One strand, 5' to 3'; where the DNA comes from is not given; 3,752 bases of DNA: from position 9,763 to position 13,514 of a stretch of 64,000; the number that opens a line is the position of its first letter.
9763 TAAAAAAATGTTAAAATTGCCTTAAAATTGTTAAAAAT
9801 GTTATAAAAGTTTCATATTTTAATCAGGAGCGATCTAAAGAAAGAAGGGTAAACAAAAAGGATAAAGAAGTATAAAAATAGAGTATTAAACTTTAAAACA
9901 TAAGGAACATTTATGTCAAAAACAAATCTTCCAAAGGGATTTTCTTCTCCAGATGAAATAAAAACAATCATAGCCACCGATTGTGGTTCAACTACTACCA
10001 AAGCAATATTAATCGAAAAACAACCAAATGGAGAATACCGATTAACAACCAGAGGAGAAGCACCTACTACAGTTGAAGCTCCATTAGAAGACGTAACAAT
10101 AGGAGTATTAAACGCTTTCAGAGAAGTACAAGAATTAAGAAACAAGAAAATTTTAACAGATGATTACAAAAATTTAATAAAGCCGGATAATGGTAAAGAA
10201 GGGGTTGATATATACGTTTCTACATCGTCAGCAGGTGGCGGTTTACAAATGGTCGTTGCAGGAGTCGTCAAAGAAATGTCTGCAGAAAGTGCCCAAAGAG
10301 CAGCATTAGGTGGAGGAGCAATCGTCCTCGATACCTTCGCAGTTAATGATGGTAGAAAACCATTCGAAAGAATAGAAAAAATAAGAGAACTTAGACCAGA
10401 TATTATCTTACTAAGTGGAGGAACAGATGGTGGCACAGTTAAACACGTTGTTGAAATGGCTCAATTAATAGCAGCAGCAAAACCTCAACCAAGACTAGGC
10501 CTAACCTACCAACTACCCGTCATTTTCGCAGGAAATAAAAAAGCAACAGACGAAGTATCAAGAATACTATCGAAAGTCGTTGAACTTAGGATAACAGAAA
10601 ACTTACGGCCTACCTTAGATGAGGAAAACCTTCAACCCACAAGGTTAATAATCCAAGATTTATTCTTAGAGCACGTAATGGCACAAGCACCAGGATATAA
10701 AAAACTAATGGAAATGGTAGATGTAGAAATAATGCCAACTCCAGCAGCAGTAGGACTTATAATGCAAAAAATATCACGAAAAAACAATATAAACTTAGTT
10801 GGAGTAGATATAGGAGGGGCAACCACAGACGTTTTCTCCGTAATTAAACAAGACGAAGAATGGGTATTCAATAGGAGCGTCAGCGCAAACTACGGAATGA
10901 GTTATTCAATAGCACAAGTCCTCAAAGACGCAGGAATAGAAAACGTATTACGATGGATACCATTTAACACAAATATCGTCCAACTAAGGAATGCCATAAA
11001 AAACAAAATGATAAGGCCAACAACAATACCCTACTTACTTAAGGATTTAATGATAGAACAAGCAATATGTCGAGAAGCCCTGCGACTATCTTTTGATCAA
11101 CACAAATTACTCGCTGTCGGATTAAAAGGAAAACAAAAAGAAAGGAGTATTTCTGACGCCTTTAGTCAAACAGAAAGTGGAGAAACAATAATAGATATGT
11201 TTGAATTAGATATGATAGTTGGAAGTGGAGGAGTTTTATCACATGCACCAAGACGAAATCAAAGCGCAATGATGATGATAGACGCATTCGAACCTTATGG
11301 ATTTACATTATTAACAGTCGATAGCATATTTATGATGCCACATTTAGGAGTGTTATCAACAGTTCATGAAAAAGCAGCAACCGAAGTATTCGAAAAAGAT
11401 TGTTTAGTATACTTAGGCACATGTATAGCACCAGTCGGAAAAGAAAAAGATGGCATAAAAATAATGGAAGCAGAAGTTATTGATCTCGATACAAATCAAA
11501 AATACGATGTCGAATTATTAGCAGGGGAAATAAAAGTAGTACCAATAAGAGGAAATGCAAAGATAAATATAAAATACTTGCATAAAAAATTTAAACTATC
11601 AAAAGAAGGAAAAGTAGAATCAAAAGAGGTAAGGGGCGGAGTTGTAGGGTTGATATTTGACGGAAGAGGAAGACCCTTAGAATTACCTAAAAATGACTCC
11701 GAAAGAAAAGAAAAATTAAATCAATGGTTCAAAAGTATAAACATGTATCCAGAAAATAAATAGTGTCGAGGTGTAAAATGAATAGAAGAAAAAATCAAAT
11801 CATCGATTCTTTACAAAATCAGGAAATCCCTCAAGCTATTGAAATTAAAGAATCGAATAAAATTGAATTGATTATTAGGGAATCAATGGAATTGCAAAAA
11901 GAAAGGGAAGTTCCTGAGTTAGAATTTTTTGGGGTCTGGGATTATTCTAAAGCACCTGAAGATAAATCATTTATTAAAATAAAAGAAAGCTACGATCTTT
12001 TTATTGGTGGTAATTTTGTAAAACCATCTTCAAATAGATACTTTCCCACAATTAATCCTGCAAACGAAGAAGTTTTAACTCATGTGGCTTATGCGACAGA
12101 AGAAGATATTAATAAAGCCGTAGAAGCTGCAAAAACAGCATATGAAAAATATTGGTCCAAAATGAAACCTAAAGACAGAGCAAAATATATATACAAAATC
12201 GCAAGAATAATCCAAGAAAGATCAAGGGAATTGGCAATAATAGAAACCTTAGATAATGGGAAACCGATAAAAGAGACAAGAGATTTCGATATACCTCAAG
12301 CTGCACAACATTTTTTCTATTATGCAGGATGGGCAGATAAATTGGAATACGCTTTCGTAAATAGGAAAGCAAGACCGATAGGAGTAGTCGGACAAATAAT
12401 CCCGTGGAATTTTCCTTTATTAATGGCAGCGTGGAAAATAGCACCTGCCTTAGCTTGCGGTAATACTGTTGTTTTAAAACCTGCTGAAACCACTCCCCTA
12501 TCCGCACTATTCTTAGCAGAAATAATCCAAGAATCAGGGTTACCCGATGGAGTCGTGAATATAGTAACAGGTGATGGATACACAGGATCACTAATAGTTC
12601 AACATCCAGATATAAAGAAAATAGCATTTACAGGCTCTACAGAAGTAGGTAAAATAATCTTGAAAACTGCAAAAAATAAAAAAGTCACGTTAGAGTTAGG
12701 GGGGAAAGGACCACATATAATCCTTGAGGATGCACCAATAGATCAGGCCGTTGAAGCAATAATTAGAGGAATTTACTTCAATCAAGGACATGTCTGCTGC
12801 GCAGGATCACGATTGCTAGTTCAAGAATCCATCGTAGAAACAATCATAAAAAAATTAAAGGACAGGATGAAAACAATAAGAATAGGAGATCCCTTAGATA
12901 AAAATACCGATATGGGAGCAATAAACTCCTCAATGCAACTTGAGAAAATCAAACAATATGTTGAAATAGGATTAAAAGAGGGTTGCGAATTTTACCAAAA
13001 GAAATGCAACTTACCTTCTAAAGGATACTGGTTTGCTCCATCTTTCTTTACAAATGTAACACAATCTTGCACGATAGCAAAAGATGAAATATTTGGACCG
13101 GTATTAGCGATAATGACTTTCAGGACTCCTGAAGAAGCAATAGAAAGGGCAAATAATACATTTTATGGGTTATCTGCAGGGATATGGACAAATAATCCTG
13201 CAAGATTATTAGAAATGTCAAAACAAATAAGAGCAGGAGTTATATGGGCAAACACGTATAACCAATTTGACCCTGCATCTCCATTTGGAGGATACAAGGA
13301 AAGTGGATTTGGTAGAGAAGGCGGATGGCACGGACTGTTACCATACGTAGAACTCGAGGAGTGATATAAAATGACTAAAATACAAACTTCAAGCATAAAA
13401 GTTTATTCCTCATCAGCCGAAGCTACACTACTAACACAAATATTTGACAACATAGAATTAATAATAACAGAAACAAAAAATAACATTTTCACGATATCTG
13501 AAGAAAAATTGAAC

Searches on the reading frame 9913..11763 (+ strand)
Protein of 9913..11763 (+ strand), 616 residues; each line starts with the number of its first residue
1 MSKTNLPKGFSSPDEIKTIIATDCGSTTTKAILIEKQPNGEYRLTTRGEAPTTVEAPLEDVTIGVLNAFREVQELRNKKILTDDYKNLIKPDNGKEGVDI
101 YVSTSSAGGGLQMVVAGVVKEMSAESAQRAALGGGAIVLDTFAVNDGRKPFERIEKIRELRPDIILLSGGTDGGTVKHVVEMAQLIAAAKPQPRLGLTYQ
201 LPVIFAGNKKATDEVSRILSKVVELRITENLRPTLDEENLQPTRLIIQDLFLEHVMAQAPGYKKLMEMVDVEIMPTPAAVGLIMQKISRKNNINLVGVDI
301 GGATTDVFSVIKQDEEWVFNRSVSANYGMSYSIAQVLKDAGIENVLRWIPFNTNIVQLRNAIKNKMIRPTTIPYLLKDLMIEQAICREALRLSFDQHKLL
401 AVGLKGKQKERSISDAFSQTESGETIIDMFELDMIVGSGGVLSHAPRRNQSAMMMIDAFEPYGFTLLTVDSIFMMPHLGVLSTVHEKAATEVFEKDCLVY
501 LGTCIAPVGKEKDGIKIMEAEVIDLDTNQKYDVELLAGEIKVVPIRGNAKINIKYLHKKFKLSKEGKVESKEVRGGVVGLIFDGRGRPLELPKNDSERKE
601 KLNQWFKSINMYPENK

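Call 91: search_protein_families(library=ncbifam, proteins=[window:9913-11763:+], max_evalue=0.00001)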
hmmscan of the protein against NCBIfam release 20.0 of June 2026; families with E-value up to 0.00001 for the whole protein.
window:9913-11763:+ (616 aa): 3 families
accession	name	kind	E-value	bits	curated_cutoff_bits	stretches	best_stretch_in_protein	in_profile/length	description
NF040745.1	accessory_GlmL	equivalog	1.6e-69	234.9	475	1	20-495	2-455/459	methylaspartate mutase accessory protein GlmL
NF040744.1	ornith_Or-4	equivalog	2.1e-65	221.1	600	1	19-496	3-446/448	GlmL-related ornithine degradation protein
TIGR01319.1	glmL_fam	subfamily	2.3e-49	168.5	204.05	1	97-491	59-449/456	GlmL family protein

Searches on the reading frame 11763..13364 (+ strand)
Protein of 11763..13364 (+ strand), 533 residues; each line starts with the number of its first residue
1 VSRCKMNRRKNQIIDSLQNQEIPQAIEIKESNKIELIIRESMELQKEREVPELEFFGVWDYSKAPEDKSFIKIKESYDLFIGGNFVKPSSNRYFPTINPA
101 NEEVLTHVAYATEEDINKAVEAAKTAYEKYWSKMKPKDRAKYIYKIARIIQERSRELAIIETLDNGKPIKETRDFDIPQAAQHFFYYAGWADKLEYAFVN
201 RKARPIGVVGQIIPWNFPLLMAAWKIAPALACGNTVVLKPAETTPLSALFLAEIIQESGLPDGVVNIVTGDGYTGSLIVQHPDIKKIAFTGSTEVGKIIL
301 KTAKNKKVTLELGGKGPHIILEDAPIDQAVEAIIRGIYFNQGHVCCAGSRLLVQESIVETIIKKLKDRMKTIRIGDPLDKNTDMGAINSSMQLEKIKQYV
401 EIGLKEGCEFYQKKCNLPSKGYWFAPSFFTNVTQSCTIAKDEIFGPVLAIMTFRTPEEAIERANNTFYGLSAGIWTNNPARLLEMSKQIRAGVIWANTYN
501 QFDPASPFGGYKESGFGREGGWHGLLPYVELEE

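Call 91: search_protein_families(library=ncbifam, proteins=[window:11763-13364:+], max_evalue=0.00001)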
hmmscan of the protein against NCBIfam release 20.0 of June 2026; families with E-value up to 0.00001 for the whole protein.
window:11763-13364:+ (533 aa): 45 families (the best 25 are shown)
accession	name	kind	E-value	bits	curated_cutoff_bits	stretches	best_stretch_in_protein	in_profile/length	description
TIGR01804.1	BADH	equivalog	5.2e-148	493.4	668.6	1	80-531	1-466/467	betaine-aldehyde dehydrogenase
NF045736.1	PaDhStyDRhodo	equivalog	9e-144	479.6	800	1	78-527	4-468/479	phenylacetaldehyde dehydrogenase StyD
NF009725.0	PRK13252.1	equivalog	6.7e-141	470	593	1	75-530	5-473/488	betaine-aldehyde dehydrogenase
NF045735.1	PaDhStyDPseudo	equivalog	7.4e-141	470.1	850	1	78-530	4-475/483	phenylacetaldehyde dehydrogenase StyD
TIGR02299.1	HpaE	equivalog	5.5e-139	463.9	638.35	1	79-530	3-470/488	5-carboxymethyl-2-hydroxymuconate semialdehyde dehydrogenase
NF050026.1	AcaldDHExaC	equivalog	4e-135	451.3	900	1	66-520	5-477/503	acetaldehyde dehydrogenase ExaC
NF010000.0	PRK13473.1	subfamily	8.4e-130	433.6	615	1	78-529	4-465/475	aminobutyraldehyde dehydrogenase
NF007352.0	PRK09847.1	equivalog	3.2e-121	405.2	850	1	77-531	20-486/495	aldehyde dehydrogenase PuuC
TIGR03216.1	OH_muco_semi_DH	equivalog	2.2e-118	395.9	693.25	1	79-532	3-475/481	2-hydroxymuconic semialdehyde dehydrogenase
NF042993.1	AlphKGSA_gudD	equivalog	2.4e-110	369.5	770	1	75-518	2-462/481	alpha-ketoglutaric semialdehyde dehydrogenase GucD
TIGR01780.1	SSADH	subfamily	6.1e-109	364.9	646.35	1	97-531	2-447/448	succinate-semialdehyde dehydrogenase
NF007497.0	PRK10090.1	equivalog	2.7e-105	352.9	500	1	74-529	4-470/480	aldehyde dehydrogenase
NF040648.1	lactal_redase_Meth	equivalog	2.9e-105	353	650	1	79-520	1-446/463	lactaldehyde dehydrogenase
NF002852.0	PRK03137.1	subfamily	6.6e-99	332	648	1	73-518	33-493/514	L-glutamate gamma-semialdehyde dehydrogenase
NF052305.1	DioxValDhHalo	equivalog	2.1e-95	320.5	750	1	75-515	3-458/483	2,5-dioxovalerate dehydrogenase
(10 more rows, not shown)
